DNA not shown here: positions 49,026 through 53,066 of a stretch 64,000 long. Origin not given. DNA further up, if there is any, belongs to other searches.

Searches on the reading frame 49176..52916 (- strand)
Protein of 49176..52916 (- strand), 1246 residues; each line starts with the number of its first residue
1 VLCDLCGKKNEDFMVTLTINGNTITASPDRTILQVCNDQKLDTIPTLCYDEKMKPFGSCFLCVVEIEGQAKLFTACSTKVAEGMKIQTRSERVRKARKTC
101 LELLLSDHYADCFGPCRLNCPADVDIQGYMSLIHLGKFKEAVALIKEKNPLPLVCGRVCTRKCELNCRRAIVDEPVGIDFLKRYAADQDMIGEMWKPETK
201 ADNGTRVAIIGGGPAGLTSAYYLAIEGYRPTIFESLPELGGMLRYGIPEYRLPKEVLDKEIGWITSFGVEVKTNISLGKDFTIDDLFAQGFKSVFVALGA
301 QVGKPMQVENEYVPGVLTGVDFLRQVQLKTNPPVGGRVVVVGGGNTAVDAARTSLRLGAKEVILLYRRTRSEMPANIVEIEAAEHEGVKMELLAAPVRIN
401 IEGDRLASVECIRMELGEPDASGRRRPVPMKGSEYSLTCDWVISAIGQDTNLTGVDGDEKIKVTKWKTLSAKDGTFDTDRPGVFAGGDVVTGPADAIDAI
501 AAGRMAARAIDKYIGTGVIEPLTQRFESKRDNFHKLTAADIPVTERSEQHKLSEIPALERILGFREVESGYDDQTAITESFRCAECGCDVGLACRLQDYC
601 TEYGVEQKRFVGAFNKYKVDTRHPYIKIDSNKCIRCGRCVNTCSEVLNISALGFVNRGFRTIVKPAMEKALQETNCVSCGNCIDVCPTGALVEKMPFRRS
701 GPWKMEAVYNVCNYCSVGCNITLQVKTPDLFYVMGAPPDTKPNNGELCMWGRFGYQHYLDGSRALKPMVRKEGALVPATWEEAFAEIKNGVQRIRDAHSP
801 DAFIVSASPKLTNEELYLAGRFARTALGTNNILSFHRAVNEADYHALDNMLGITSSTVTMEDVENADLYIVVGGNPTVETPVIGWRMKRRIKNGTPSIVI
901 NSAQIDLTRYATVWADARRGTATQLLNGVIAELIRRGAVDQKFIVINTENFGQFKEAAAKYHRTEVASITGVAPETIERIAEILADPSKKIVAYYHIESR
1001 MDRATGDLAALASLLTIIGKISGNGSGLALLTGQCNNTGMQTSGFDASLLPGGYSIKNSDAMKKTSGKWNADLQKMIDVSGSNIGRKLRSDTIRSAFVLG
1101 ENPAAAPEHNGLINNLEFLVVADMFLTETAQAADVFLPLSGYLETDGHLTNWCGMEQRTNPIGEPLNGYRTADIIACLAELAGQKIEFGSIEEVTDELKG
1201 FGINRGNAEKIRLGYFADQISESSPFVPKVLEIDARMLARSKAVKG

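Call 53: search_protein_families(library=pfam, proteins=[window:49176-52916:-], max_evalue=0.001)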
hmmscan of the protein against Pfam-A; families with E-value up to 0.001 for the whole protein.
window:49176-52916:- (1246 aa): 21 families
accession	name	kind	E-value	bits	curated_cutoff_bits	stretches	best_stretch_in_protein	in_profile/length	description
PF00384.28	Molybdopterin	-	7.1e-38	131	24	1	763-1170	1-341/353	Molybdopterin oxidoreductase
PF07992.20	Pyr_redox_2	-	8.1e-29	101.4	26.1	1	206-503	2-291/291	Pyridine nucleotide-disulphide oxidoreductase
PF14691.11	Fer4_20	-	2.6e-20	72.8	25.8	1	114-190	30-109/113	Dihydroprymidine dehydrogenase domain II, 4Fe-4S cluster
PF13510.11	Fer2_4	-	1.1e-18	67.5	22.8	1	14-90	3-81/82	2Fe-2S iron-sulfur cluster binding domain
PF22117.2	Fer4_Nqo3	-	3.4e-13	50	27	1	624-691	2-66/67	NADH-quinone oxidoreductase subunit 3, ferredoxin-like domain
PF04879.21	Molybdop_Fe4S4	-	3.9e-09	36.8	22.7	1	705-757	1-52/55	Molybdopterin oxidoreductase Fe4S4 domain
PF12838.12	Fer4_7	-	1.3e-08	35.6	27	1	632-690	1-52/52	4Fe-4S dicluster domain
PF13738.12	Pyr_redox_3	-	5.3e-08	32.9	30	1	332-485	161-303/305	Pyridine nucleotide-disulphide oxidoreductase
PF00070.33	Pyr_redox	-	7.1e-08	33.3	22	0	337-409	1-77/82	Pyridine nucleotide-disulphide oxidoreductase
PF13450.12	NAD_binding_8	-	1.8e-07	31.8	21.9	1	209-264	1-52/68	NAD(P)-binding Rossmann-like domain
PF00037.32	Fer4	-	6.8e-07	29.3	21.1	1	673-691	5-23/24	4Fe-4S binding domain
PF14697.11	Fer4_21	-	8.2e-07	29.5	35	1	627-688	2-53/59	4Fe-4S dicluster domain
PF12837.12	Fer4_6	-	4.4e-06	26.8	25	1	626-644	2-20/24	4Fe-4S binding domain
PF12831.13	FAD_oxidored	-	4.4e-06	26.7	27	0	207-243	2-38/416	FAD dependent oxidoreductase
PF13183.11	Fer4_8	-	6.9e-06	26.9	27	1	630-689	2-67/68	4Fe-4S dicluster domain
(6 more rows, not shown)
